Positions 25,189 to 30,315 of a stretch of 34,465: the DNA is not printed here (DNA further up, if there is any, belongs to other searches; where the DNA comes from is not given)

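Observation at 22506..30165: NfeD-like, flotillin and giant AAA_5-ATPase three-gene cassette as a candidate undescribed membrane-microdomain system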

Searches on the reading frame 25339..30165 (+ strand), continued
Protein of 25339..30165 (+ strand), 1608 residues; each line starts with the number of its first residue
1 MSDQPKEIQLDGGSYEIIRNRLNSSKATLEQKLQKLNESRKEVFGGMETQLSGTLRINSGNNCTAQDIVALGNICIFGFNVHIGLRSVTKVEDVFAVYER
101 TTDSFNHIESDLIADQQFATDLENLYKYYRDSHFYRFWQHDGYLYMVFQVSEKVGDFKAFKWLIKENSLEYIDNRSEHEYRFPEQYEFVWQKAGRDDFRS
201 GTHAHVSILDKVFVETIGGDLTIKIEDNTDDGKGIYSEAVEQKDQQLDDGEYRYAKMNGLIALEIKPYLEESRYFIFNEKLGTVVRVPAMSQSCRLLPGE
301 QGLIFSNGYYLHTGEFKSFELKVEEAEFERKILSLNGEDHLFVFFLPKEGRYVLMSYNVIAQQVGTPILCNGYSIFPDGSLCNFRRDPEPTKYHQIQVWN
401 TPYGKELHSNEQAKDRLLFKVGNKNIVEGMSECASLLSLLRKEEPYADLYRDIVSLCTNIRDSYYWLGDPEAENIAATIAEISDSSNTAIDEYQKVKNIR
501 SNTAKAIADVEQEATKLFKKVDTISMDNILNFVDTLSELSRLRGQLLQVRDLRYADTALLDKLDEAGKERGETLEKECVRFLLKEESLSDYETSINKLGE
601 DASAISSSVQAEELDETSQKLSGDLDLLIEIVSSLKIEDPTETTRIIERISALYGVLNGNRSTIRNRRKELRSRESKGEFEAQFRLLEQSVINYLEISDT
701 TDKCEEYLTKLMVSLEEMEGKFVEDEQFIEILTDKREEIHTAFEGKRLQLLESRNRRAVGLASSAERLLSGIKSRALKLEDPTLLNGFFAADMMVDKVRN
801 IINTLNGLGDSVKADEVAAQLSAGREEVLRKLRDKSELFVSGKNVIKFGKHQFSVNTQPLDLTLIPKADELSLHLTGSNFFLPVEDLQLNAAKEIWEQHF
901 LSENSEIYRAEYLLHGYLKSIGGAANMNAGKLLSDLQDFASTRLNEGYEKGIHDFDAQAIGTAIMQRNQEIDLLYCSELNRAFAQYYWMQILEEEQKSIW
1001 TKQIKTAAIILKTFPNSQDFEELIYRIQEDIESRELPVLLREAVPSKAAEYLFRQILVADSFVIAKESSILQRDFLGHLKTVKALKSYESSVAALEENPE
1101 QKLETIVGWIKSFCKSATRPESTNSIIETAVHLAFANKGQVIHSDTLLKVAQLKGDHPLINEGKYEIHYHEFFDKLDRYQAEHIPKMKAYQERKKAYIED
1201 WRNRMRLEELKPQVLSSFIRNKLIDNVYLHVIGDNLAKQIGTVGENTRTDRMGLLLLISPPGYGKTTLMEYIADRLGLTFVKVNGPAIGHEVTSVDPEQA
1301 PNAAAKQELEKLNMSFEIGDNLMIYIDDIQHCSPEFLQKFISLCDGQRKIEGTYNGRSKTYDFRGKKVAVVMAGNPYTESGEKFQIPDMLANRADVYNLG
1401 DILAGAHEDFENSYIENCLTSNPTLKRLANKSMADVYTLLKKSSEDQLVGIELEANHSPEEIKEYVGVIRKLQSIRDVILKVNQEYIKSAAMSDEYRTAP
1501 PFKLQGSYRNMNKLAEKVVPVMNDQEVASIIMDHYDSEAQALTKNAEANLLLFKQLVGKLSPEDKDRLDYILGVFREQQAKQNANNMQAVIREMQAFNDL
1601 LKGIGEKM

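Call 19: search_solved_structures(query=window:25339-30165:+, max_evalue=0.01)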
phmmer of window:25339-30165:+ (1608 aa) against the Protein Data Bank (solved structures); distinct sequences matched with E-value up to 0.01: 9.
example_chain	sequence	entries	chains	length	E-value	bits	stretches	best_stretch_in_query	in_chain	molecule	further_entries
9bji_A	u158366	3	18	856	0.0006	20.6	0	1255-1288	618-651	Nuclear valosin-containing protein-like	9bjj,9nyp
5vc7_A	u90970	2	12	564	0.00085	20.1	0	1255-1293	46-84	VCP-like ATPase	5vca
5g4g_A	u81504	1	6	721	0.0015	19.2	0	1255-1293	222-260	VCP-LIKE ATPASE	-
5g4f_A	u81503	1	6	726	0.0016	19.2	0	1255-1293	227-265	VCP-LIKE ATPASE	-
7wub_D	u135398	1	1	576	0.0054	17.5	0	1255-1295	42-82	Transitional endoplasmic reticulum ATPase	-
7wub_C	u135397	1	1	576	0.0054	17.5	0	1255-1295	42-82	Transitional endoplasmic reticulum ATPase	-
6mck_A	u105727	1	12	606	0.0061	17.3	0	1255-1295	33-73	Transitional endoplasmic reticulum ATPase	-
9m4n_A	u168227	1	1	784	0.009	16.7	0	1255-1296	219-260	Cell division control protein 48 homolog A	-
9m3v_A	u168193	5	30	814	0.0097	16.6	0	1255-1296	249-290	Cell division control protein 48 homolog A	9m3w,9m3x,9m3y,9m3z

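Call 29: find_encoding_contigs(protein=P0001, flank=10000, max_places=3)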
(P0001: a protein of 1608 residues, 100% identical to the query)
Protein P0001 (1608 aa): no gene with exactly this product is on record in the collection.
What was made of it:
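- Tried and rejected: find_encoding_contigs has no record for the window's own protein (call 29).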

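Call 43: find_related_loci(query=A3, collection=genome_contigs, flank=10000)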
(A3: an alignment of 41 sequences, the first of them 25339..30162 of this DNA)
Query A3 (1608 aa) in genome_contigs; peptide patterns used: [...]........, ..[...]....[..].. (x = any residue, [..] = any of these).
600 stretches matched a pattern (row limit reached: there are more); 588 encode a relative of the query (tblastn E <= 1e-3); the best 80 are kept; 80 distinct loci.
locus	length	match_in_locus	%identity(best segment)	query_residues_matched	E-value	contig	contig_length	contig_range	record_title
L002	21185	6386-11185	50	9-1604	0e+0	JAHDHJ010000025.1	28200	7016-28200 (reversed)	MAG: Saprospiraceae bacterium isolate MAG-67 RZ_4708, whole genome shotgun sequence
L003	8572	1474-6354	48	6-1608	0e+0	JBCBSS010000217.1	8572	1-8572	MAG: Bacteroidota bacterium isolate J06638_29 NODE_217_length_8572_cov_9.057092, whole genome shotgun sequence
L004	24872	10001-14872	48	5-1608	0e+0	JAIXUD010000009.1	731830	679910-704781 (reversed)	MAG: Sphingobacteriales bacterium isolate D1_MAG_00006 pond_D1_MAG_00006_000000000010, whole genome shotgun sequence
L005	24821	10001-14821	48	7-1608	0e+0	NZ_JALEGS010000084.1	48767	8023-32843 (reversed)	MAG: Phaeodactylibacter sp. isolate HH_bin12 k97_121684, whole genome shotgun sequence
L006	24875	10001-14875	47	8-1606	0e+0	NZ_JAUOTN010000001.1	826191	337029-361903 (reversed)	Pontibacter coccineus strain BT731 NODE_1_length_826191_cov_40.291961, whole genome shotgun sequence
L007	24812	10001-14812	47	9-1608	0e+0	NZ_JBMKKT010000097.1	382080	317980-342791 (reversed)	Tenacibaculum sp. MEBiC06402 k141_59, whole genome shotgun sequence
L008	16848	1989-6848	47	1-1608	0e+0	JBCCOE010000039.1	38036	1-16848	MAG: Bacteroidota bacterium isolate P01_C01_bin.97 k141_2506459_length_38036_cov_18.2612, whole genome shotgun sequence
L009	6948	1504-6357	47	3-1605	0e+0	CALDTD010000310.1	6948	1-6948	MAG: uncultured Flavobacteriales bacterium isolate L1_Bin_METABAT__124_sub_1 genome assembly, contig: c_000001051435, wh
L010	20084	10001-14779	48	2-1575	0e+0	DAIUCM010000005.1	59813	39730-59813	MAG TPA_asm: Bacteroidota bacterium isolate CTOTU10745 NODE_149_length_59813_cov_10.666388, whole genome shotgun sequenc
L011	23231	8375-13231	48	9-1604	0e+0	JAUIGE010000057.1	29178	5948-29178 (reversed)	MAG: Bacteroidia bacterium isolate Co_bin.136 NODE_9451_length_29178_cov_2.870022, whole genome shotgun sequence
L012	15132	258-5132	46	7-1608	0e+0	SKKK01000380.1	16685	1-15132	MAG: Planctomycetaceae bacterium isolate CSSed162cmA_153 CSSed16-2cmA-8530, whole genome shotgun sequence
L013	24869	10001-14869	46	2-1608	0e+0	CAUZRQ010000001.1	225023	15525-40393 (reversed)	MAG: Planctomycetota bacterium isolate CB6_AW.30 genome assembly, contig: Ga0310123_10000003, whole genome shotgun seque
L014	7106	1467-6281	48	1-1604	0e+0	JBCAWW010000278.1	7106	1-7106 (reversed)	MAG: Bacteroidota bacterium isolate J06554_4 NODE_278_length_7106_cov_6.217385, whole genome shotgun sequence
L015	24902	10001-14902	46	9-1606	0e+0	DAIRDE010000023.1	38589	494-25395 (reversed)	MAG TPA_asm: Nonlabens sp. isolate CTOTU7307 NODE_1057_length_38589_cov_57.148778, whole genome shotgun sequence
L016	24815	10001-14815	46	8-1606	0e+0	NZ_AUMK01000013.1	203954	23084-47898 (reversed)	Aquimarina latercula DSM 2041 H526DRAFT_scaffold00010.10_C, whole genome shotgun sequence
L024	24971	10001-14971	45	9-1608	0e+0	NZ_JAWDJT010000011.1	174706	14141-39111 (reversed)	Hymenobacter endophyticus strain ZK17L-C2 idba_K_17_124_22_11, whole genome shotgun sequence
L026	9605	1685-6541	46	7-1608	0e+0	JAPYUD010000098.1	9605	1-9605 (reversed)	MAG: Pirellulaceae bacterium isolate PW8.concoct.81 PW8_8008_length_9605_cov_6.997696, whole genome shotgun sequence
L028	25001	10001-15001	45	5-1608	0e+0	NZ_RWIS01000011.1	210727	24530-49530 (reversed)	Hymenobacter metallilatus strain 9PBR-2 NODE_11_length_210727_cov_15.202293, whole genome shotgun sequence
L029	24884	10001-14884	45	5-1608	0e+0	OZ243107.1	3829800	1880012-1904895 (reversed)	MAG: Owenweeksia sp. isolate 26eab29c-8eb0-4f4d-a16a-92e4b856c0c0 genome assembly, chromosome: 1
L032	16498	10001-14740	47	1-1608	0e+0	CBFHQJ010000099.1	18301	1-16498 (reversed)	MAG: Akkermansiaceae bacterium isolate AGTU_79_bin_1_indstr genome assembly, contig: AGTU_79_bin_1_indstr_c99, whole gen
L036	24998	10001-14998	44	9-1608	0e+0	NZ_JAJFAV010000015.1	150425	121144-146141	Hymenobacter sp. 15J16-1T3B NODE_15_length_150425_cov_27.284699, whole genome shotgun sequence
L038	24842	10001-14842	45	3-1608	0e+0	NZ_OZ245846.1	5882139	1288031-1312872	MAG: Ulvibacterium sp. isolate 40d8580c-2cfc-4524-b3ab-290e7e8e622b chromosome 1, complete sequence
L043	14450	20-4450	47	144-1608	0e+0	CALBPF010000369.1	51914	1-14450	MAG TPA_asm: uncultured Flammeovirgaceae bacterium isolate SRR3401483_bin.57_CONCOCT_v1.1_MAG genome assembly, contig: E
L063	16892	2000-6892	43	9-1608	0e+0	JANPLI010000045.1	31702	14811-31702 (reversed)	MAG: Hymenobacteraceae bacterium isolate VAR_61_concoct_317_sub VAR_61_k141_25093, whole genome shotgun sequence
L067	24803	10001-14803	43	10-1608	0e+0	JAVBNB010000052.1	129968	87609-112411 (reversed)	MAG: Tannerella sp. isolate EPI_MAG_00067 c_000005066312, whole genome shotgun sequence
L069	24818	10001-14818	43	1-1608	0e+0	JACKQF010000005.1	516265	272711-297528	MAG: Verrucomicrobiaceae bacterium isolate HK-STAS-VERR-13 HK-STAS-VERR-13_5, whole genome shotgun sequence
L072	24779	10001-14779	44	9-1608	0e+0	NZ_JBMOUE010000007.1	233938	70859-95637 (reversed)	Chryseobacterium sp. Mn2064 NODE_7_length_233938_cov_114.965715, whole genome shotgun sequence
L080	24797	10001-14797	42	10-1608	0e+0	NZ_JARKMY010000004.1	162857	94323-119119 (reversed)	Chryseolinea sp. H1M3-3 velvet_auto_127_4, whole genome shotgun sequence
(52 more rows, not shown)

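Call 84: search_solved_structures(query=A3, max_evalue=0.1, show_alignments=2)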
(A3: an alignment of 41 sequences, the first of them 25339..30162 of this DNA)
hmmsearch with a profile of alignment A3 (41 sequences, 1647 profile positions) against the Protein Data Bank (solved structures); distinct sequences matched with E-value up to 0.1: 27.
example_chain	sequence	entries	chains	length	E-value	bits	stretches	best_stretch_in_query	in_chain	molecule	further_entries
1ixr_C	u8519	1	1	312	0.0014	19.3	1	1273-1307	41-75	RuvB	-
1ixs_B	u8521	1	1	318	0.0014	19.2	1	1273-1307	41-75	RuvB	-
8efv_D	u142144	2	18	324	0.0014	19.2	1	1273-1307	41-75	Holliday junction ATP-dependent DNA helicase RuvB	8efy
1hqc_A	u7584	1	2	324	0.0014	19.2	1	1273-1307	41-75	RUVB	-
9bji_A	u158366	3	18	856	0.0016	19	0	1274-1306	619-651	Nuclear valosin-containing protein-like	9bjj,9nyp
7swl_A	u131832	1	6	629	0.0021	18.6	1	1240-1306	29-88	Rix7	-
9dx3_A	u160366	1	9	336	0.0035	17.9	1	1266-1307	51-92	Holliday junction branch migration complex subunit RuvB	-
9dx4_A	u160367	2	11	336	0.0038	17.8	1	1266-1307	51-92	Holliday junction branch migration complex subunit RuvB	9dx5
6ef2_K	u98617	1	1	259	0.02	15.4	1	1245-1305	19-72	26S proteasome regulatory subunit 6B homolog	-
6ef0_K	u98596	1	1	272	0.022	15.3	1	1245-1305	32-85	26S proteasome regulatory subunit 6B homolog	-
6ef1_K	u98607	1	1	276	0.022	15.2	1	1245-1305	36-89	26S proteasome regulatory subunit 6B homolog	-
7pbl_A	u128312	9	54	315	0.03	14.8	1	1274-1308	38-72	Holliday junction ATP-dependent DNA helicase RuvB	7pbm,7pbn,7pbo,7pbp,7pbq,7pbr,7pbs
6fvw_K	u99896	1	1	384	0.036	14.6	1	1245-1305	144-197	26S proteasome regulatory subunit 6B homolog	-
6hk9_A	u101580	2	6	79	0.036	14.5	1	621-683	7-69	Testis-expressed protein 12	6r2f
6fvt_K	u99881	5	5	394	0.037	14.5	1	1245-1305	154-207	26S proteasome regulatory subunit 6B homolog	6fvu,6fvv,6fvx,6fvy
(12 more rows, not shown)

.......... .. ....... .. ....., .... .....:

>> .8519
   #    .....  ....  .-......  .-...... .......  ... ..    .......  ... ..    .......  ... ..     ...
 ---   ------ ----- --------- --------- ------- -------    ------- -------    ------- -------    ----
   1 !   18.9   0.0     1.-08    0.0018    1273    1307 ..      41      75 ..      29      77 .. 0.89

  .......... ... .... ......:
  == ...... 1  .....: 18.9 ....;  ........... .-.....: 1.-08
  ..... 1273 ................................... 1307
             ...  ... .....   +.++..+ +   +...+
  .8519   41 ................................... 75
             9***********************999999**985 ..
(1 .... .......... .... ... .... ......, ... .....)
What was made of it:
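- A family-profile search of the PDB finds nothing beyond the P-loop region (call 84).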

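Call 91: list_cluster_members(proteins=[P0001, P0002, P0121, P0136, P0138, P0157, P0162, P0174, P0195, P0244])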
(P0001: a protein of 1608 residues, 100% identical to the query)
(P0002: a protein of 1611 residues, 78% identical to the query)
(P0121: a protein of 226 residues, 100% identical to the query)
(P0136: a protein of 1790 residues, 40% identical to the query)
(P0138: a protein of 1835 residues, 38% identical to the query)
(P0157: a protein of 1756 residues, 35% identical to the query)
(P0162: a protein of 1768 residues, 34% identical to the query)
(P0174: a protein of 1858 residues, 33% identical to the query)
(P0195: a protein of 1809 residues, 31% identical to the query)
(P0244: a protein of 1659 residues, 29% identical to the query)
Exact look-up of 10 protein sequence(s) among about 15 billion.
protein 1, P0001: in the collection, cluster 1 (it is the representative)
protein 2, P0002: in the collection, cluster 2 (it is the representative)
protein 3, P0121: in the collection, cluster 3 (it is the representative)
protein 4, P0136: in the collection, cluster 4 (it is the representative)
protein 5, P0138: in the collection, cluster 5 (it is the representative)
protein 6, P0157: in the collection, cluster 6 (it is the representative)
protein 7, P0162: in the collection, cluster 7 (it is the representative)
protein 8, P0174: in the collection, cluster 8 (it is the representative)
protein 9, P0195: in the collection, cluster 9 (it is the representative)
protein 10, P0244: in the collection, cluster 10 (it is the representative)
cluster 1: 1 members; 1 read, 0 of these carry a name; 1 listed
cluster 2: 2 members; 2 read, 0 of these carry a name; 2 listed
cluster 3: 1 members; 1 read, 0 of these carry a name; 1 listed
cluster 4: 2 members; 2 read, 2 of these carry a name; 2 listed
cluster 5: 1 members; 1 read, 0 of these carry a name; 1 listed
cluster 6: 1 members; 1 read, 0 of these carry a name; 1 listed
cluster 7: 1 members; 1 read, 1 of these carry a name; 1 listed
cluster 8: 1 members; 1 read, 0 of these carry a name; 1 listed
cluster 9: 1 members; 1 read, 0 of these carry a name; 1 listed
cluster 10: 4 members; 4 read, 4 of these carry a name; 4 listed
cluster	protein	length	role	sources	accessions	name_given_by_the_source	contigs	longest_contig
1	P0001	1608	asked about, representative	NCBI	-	-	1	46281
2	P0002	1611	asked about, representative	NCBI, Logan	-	-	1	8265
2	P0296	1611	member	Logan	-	-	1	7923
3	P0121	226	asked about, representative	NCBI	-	-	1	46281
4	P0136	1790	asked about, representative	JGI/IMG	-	hypothetical protein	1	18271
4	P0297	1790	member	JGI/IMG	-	hypothetical protein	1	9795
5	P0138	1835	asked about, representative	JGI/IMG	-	-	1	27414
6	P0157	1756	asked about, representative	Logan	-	-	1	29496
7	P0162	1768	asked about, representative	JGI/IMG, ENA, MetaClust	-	\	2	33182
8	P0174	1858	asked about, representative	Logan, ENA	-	-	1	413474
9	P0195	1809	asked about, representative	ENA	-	-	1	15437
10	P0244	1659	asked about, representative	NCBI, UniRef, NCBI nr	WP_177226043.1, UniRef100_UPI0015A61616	DNA repair ATPase [Actinacidiphila rubida] | DNA repair ATPase n=1 Tax=Actinacidiphila rubida TaxID=310780 RepID=UPI0015A61616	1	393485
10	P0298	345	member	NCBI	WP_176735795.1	DNA repair ATPase, partial [Actinacidiphila rubida]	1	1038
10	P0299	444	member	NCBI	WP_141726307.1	AAA family ATPase, partial [Actinacidiphila rubida]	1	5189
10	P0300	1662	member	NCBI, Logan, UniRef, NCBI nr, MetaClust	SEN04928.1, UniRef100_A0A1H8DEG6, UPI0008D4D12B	MoxR-like ATPase [Actinacidiphila rubida] | MoxR-like ATPase n=3 Tax=Actinacidiphila rubida TaxID=310780 RepID=A0A1H8DEG6_9ACTN | status=active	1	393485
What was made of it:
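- Tried and rejected: The organism of the window could not be named (call 91).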
